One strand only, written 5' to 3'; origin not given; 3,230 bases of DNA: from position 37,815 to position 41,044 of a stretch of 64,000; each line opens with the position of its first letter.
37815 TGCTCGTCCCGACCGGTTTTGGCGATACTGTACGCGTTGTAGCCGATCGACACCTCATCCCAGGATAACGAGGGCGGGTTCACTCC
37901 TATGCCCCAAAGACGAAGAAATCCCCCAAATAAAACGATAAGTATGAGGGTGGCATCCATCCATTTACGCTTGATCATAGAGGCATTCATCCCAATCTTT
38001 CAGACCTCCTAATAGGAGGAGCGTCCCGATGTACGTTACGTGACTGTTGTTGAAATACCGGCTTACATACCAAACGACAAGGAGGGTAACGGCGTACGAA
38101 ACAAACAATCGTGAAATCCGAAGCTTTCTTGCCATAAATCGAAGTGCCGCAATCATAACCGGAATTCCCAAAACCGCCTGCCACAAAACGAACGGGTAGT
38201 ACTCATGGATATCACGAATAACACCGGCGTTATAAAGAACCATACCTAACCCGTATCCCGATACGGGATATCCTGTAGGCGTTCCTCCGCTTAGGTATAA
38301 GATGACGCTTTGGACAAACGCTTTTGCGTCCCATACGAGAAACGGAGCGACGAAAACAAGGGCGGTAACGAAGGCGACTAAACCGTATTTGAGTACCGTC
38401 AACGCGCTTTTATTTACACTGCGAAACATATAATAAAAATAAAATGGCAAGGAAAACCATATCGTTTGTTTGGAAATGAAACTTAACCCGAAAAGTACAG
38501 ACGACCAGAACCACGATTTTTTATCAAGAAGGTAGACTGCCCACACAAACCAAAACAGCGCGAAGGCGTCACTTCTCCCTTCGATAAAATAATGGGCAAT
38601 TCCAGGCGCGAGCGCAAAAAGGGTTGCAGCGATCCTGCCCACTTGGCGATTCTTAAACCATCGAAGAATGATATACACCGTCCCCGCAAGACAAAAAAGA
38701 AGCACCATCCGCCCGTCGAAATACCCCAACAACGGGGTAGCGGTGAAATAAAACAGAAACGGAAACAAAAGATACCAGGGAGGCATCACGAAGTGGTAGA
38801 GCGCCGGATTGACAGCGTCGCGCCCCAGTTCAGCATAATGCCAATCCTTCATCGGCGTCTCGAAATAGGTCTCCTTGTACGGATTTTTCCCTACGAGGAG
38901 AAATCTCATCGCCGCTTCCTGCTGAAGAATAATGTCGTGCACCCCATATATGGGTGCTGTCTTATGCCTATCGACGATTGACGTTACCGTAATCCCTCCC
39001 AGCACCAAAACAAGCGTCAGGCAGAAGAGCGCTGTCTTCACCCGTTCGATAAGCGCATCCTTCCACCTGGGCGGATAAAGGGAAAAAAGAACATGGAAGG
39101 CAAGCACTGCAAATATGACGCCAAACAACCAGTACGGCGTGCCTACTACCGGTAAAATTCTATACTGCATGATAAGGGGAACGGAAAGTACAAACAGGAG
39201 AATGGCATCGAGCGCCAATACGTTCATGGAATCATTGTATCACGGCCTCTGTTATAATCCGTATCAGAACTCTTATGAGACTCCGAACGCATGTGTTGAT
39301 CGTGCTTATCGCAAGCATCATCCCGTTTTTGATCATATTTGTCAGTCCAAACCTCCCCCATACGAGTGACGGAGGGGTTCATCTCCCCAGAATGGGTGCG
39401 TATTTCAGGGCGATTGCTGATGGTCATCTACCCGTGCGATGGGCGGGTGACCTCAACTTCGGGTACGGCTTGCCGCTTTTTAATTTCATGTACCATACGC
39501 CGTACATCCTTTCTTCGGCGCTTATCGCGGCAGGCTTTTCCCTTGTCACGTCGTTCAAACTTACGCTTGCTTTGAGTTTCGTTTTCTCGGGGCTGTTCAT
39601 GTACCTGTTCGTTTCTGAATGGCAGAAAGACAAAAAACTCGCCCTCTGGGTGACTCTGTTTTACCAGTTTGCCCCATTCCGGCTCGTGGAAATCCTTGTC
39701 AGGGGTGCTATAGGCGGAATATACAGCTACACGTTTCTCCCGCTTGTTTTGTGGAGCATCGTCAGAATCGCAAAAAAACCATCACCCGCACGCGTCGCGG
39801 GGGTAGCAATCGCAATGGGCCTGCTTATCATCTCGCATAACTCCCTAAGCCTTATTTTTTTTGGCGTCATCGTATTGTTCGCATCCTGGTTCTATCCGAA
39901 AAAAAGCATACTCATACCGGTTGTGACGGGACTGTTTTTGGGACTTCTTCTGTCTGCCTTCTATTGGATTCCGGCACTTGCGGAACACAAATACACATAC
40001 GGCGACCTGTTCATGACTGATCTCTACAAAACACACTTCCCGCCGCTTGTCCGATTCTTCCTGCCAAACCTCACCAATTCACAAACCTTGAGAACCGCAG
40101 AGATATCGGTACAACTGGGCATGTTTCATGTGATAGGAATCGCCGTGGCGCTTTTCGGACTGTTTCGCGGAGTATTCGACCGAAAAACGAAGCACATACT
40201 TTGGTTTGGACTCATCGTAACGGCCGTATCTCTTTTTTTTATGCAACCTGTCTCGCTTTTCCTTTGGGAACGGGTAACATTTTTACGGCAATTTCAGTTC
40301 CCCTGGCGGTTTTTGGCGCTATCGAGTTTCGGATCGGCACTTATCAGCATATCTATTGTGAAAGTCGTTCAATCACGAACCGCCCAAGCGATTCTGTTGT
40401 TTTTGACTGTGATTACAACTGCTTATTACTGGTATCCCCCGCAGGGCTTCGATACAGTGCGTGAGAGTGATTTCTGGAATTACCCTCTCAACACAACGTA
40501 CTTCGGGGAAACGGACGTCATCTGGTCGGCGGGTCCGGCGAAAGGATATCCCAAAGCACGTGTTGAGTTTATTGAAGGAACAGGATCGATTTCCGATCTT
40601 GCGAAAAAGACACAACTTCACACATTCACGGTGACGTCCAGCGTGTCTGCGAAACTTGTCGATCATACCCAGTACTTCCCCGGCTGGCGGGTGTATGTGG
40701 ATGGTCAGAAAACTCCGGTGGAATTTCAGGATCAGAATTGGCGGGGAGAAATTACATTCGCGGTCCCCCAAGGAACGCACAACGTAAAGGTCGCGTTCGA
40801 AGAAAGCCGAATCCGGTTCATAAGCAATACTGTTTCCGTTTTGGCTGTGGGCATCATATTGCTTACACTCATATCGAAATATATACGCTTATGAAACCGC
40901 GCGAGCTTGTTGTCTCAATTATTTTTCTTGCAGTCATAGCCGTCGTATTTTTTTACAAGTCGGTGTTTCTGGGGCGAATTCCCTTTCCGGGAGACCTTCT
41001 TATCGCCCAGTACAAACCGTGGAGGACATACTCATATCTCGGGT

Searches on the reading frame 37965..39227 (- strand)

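Call 9: search_protein_families(library=pfam, proteins=[window:37965-39227:-], max_evalue=0.001)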
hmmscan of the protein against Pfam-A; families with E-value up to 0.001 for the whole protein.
window:37965-39227:- (420 aa): 2 families
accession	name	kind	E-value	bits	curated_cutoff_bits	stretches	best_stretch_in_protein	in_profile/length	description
PF09594.16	GT87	-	7e-05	23.1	25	1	157-383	13-234/237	Glycosyltransferase family 87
PF13231.12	PMT_2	-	0.00029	21.5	26.1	1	180-299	35-160/160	Dolichyl-phosphate-mannose-protein mannosyltransferase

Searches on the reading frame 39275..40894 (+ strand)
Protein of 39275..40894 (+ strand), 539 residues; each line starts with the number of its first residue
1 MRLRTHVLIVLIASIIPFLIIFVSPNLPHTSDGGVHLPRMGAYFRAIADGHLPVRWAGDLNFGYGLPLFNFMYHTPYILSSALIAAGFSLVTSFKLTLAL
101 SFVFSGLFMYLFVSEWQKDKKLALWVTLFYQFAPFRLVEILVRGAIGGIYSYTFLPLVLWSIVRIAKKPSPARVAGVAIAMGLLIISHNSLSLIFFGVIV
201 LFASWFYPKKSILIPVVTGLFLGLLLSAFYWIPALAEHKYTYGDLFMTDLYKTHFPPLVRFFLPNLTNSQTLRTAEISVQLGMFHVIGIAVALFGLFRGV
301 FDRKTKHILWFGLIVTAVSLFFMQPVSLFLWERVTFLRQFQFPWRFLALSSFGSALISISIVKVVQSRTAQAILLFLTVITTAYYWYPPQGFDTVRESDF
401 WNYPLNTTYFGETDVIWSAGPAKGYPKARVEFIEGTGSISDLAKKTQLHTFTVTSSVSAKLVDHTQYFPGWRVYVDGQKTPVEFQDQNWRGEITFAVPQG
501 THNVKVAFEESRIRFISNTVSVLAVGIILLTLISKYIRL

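Call 4: search_protein_families(library=pfam, proteins=[window:39275-40894:+], max_evalue=0.1)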
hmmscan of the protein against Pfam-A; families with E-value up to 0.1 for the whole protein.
window:39275-40894:+ (539 aa): 1 family
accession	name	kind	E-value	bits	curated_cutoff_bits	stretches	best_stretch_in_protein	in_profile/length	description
PF10131.15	PTPS_related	-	4.9e-07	29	26.4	1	76-381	8-300/621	6-pyruvoyl-tetrahydropterin synthase related domain; membrane protein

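Call 5: search_protein_families(library=ncbifam, proteins=[window:39275-40894:+], max_evalue=0.1)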
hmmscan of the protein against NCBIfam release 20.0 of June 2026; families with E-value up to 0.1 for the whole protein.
window:39275-40894:+ (539 aa): 0 families

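Call 14: find_homologous_proteins(query=window:39275-40894:+, max_evalue=0.00001)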
Query window:39275-40894:+ (539 aa): 852 proteins with E <= 0.00001 among 8000 candidates; the best 120 are listed.
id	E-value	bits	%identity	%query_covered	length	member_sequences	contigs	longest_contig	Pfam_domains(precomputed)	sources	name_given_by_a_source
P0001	0.0e+0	1201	100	100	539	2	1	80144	-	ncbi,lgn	-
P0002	8.6e-264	894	72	99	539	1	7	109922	-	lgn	-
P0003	2.3e-240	817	67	98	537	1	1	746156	-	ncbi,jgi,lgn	-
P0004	2.3e-236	804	66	97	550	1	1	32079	-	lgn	-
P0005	1.2e-230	785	65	97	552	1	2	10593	-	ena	-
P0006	1.1e-229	782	68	93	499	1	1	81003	-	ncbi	-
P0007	4.7e-228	776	64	97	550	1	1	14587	PF10131.16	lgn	-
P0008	9.4e-227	772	65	96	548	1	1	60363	-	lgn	-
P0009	1.4e-220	752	62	99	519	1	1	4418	-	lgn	-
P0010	1.1e-219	749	62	98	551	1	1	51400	PF10131.16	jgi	jgi:hypothetical protein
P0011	5.8e-216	736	61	98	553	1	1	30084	PF10131.16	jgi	jgi:hypothetical protein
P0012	7.8e-216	736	61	99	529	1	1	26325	-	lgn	-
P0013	1.9e-215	735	62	95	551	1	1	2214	PF10131.16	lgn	-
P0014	3.5e-215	734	61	99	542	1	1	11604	PF10131.16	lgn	-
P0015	4.2e-214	730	63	95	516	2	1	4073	-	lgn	-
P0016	9.7e-212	722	59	100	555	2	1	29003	PF10131.16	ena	-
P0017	2.4e-206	705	59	96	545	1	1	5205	PF10131.16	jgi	jgi:hypothetical protein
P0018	1.3e-204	699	57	97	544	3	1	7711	PF10131.16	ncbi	-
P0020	1.8e-199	682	57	99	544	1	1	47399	PF10131.16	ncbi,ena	-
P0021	4.5e-198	677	59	94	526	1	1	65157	PF10131.16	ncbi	-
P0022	2.8e-197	675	55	99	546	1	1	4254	PF10131.16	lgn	-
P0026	9.6e-196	670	57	94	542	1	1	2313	PF10131.16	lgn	-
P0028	1.7e-193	662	56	99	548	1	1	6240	PF10131.16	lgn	-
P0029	2.0e-193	662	54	99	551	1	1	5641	PF10131.16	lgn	-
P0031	4.8e-192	657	54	96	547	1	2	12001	PF10131.16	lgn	-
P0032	1.5e-190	652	54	94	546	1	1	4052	PF10131.16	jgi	jgi:hypothetical protein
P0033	3.1e-190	651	54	95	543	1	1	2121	PF10131.16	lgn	-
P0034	3.9e-190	651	54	99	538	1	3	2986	PF10131.16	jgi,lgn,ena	-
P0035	4.9e-190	651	54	99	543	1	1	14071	PF10131.16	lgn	-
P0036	5.3e-190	651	53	96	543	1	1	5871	PF10131.16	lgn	-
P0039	4.1e-189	648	54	99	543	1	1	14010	PF10131.16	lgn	-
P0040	2.1e-188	645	55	98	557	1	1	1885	PF10131.16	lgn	-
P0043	1.3e-186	639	54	96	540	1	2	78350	PF10131.16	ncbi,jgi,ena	-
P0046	2.5e-186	639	53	95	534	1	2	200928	PF10131.16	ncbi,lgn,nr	ncbi:hypothetical protein HY086_02010 [Candidatus Gottesmanbacteria bacterium]|nr:hypothetical prote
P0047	4.1e-186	638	56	96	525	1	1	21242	PF10131.16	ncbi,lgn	-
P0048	5.2e-186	637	55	96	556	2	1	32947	PF10131.16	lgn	-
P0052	3.8e-184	631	54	99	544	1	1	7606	PF10131.16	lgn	-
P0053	2.3e-183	629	53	97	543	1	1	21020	PF10131.16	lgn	-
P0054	3.1e-183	628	53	93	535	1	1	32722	PF10131.16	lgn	-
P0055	8.2e-183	627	52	97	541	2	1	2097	PF10131.16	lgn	-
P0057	2.9e-182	625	54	92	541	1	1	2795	PF10131.16,PF09586.17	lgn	-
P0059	7.2e-182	624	52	98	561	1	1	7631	PF10131.16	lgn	-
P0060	8.7e-182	624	52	98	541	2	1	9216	PF10131.16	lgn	-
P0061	1.1e-181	623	52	98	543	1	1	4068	PF10131.16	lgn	-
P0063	1.3e-181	623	51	97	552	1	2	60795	PF10131.16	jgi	-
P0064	2.1e-181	622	53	97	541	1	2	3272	PF10131.16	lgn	-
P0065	3.3e-181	622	52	97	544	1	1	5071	PF10131.16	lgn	-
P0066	3.9e-181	621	52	97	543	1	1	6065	PF10131.16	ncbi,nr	ncbi:MAG: 6-pyruvoyl-tetrahydropterin synthase-related protein [Patescibacteria group bacterium]|nr:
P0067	4.0e-181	621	52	99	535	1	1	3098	PF10131.16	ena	-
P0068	4.8e-181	621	54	98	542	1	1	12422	PF10131.16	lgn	-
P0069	4.9e-181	621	53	96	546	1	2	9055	PF10131.16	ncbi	-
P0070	5.0e-181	621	53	97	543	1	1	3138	PF10131.16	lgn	-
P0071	1.1e-180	620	54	96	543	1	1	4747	PF10131.16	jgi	-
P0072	1.2e-180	620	51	98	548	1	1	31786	PF10131.16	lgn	-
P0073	1.2e-180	620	53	99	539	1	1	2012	PF10131.16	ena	-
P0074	2.1e-180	619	53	99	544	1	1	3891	PF10131.16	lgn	-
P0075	2.5e-180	619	52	99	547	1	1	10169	PF10131.16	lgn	-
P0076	2.6e-180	619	53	100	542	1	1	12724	PF10131.16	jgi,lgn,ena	-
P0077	3.1e-180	618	53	97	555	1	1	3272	PF10131.16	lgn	-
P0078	3.2e-180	618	53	96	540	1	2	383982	PF10131.16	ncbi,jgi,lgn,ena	-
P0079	4.6e-180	618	52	100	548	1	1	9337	PF10131.16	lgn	-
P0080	5.6e-180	618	53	96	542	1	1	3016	PF10131.16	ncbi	-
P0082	8.3e-180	617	52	99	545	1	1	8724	PF10131.16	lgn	-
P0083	8.6e-180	617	53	94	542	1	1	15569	PF10131.16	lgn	-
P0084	8.7e-180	617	53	99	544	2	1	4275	PF10131.16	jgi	-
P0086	1.3e-179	616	53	95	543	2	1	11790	PF10131.16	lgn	-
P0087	1.5e-179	616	51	99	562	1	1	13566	PF10131.16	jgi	jgi:hypothetical protein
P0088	1.8e-179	616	52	98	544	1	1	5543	PF10131.16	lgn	-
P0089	2.0e-179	616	52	99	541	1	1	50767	PF10131.16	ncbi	-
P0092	3.3e-179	615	52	99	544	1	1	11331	PF10131.16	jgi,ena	-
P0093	4.5e-179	615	53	100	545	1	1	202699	PF10131.16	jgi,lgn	-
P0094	5.2e-179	614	54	96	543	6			PF10131.16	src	-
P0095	1.5e-178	613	53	97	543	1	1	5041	PF10131.16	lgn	-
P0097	2.1e-178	612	52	94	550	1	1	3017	PF10131.16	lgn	-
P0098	2.7e-178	612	54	94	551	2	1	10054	PF10131.16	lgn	-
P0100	5.0e-178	611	51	99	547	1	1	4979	PF10131.16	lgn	-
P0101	7.6e-178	611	53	94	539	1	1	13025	PF10131.16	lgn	-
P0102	1.8e-177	609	52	99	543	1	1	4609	PF10131.16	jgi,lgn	-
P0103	2.3e-177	609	51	98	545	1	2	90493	PF10131.16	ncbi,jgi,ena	-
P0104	3.0e-177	609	52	94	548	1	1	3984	PF10131.16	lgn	-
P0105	3.0e-177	609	52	96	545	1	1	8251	PF10131.16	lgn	-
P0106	4.5e-177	608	51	98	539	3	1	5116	PF10131.16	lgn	-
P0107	4.6e-177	608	52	95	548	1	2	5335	PF10131.16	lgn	-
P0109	5.7e-177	608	52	93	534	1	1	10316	PF10131.16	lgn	-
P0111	8.8e-177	607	52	99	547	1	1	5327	PF10131.16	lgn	-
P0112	9.1e-177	607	52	99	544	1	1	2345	PF10131.16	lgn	-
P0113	1.1e-176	607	52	96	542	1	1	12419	PF10131.16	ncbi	-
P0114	1.8e-176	606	53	99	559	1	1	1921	PF10131.16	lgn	-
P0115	1.9e-176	606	52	96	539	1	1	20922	PF10131.16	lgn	-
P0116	3.3e-176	605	49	100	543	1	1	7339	PF10131.16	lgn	-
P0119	4.5e-176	605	53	95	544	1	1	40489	PF10131.16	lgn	-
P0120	5.1e-176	605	52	93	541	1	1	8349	PF10131.16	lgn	-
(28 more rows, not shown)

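Call 26: search_solved_structures(query=A1, max_evalue=1)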
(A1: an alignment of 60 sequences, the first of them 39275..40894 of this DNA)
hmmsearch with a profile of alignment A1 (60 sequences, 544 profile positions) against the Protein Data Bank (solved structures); distinct sequences matched with E-value up to 1: 0.

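Call 38: predict_structure(alignment_id=A1)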
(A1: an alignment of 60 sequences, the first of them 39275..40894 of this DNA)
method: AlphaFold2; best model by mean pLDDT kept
length: 539 residues; sequences in the alignment: 60
mean_pLDDT: 92.4   pTM: 0.92
mean pLDDT of the five models: 92.4, 91.1, 90.9, 90.7, 89.8
residues with pLDDT >= 90: 413; 70-90: 110; 50-70: 15; < 50: 1
segments of 3 or more residues with pLDDT < 50: none
pLDDT, mean of each block of 10 residues (from residue 1): 81 96 93 89 94 90 87 93 97 97 98 97 98 95 90 98 97 97 93 95 98 98 97 89 76 91 93 90 97 97 98 98 95 83 92 98 95 96 93 90 62 75 85 95 94 97 93 97 87 96 96 95 97 83
secondary structure, 60 per line:
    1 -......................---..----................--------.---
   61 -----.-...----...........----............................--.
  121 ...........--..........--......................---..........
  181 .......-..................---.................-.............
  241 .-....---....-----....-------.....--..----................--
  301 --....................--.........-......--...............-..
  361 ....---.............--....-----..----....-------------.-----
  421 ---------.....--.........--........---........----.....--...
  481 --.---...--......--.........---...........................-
elements in order: H2-23 H33-48 H75-85 H90-117 H120-131 H134-143 H146-167 H171-187 H189-206 H210-226 H228-240 H243-246 H250-253 H259-262 H283-298 H303-322 H325-333 H335-340 H343-357 H359-364 H368-380 H383-386 H398-401 E430-434 E437-445 E448-455 E459-466 E471-475 E478-480 E492-497 E500-508 H512-538

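Call 42: fold_search(model_id=the predicted structure, library=pdb)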
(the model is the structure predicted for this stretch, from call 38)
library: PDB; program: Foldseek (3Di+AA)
matches with E <= 10: 438; with E <= 0.001: 11
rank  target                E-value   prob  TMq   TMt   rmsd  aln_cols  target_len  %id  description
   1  6w98_A                6.8e-05  1.00  0.46  0.20   7.5       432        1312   15  Single-Particle Cryo-EM Structure of Arabinofuranosyltransferase AftD from Mycobacteria (released 2020-05-13)
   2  8age_A                8.1e-05  1.00  0.49  0.42  10.0       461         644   14  Structure of yeast oligosaccharylransferase complex with acceptor peptide bound (released 2022-12-07)
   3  5ogl_A                1.2e-04  1.00  0.42  0.34  10.2       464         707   14  Structure of bacterial oligosaccharyltransferase PglB in complex with an acceptor peptide and an lipid-linked oligosac (released 2017-10-25)
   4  7oci_F                1.5e-04  1.00  0.48  0.41  10.3       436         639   14  Cryo-EM structure of yeast Ost6p containing oligosaccharyltransferase complex (released 2022-02-16)
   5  7e9s_A                1.8e-04  1.00  0.40  0.27  11.5       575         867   15  Archaeal oligosaccharyltransferase AglB from Archaeoglobus fulgidus in complex with an inhibitory peptide and a dolich (released 2021-09-08)
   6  8agb_A                2.1e-04  1.00  0.43  0.36  12.8       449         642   13  Structure of yeast oligosaccharylransferase complex with lipid-linked oligosaccharide bound (released 2022-12-07)
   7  6ezn_F                2.4e-04  1.00  0.46  0.39  12.8       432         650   14  Cryo-EM structure of the yeast oligosaccharyltransferase (OST) complex (released 2018-01-17)
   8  6wby                  2.4e-04  1.00  0.42  0.20   8.2       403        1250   15  Single-Particle Cryo-EM Structure of Arabinofuranosyltransferase AftD from Mycobacteria, Mutant R1389S Class 2 (released 2020-05-13)
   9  6gxc_A                3.3e-04  1.00  0.42  0.34  10.2       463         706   13  Bacterial oligosaccharyltransferase PglB in complex with an inhibitory peptide and a reactive lipid-linked oligosaccha (released 2018-11-14)
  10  6c26_A                3.6e-04  1.00  0.48  0.40  12.3       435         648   14  The Cryo-EM structure of a eukaryotic oligosaccharyl transferase complex (released 2018-01-31)
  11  8pn9_A                3.6e-04  1.00  0.47  0.40   9.2       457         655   13  Structure of human oligosaccharyltransferase OST-A complex bound to NGI-1 (released 2024-05-08)
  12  8agc_A                1.1e-03  1.00  0.46  0.37   9.8       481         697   12  Structure of yeast oligosaccharylransferase complex with lipid-linked oligosaccharide and non-acceptor peptide bound (released 2022-12-07)
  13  7bve_A                1.1e-03  0.99  0.29  0.18  21.4       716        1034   10  Cryo-EM structure of Mycobacterium smegmatis arabinosyltransferase EmbC2-AcpM2 in complex with ethambutol (released 2020-04-29)
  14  7bvc_B                1.2e-03  0.99  0.33  0.19  20.9       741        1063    9  Cryo-EM structure of Mycobacterium smegmatis arabinosyltransferase EmbA-EmbB-AcpM2 in complex with ethambutol (released 2020-04-29)
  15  6s7o_A                1.8e-03  1.00  0.41  0.35  17.6       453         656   14  Cryo-EM structure of human oligosaccharyltransferase complex OST-A (released 2019-12-18)
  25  5f15                  6.0e-03  1.00  0.40  0.40   6.9       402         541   13  Crystal Structure of ArnT from Cupriavidus metallidurans bound to Undecaprenyl phosphate (released 2016-02-17)
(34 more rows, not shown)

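Call 64: find_encoding_contigs(protein=P0001, flank=3000, max_places=3)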
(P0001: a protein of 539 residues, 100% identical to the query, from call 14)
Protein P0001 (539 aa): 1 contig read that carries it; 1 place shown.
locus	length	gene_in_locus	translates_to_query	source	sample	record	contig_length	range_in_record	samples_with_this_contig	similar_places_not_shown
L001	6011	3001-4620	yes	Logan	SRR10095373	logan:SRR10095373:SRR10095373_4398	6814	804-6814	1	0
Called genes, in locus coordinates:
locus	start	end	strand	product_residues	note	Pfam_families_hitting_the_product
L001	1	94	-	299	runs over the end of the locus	?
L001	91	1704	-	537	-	PF02366:PMT, PF13231:PMT_2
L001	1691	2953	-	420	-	-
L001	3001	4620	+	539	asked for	-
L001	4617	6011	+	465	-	?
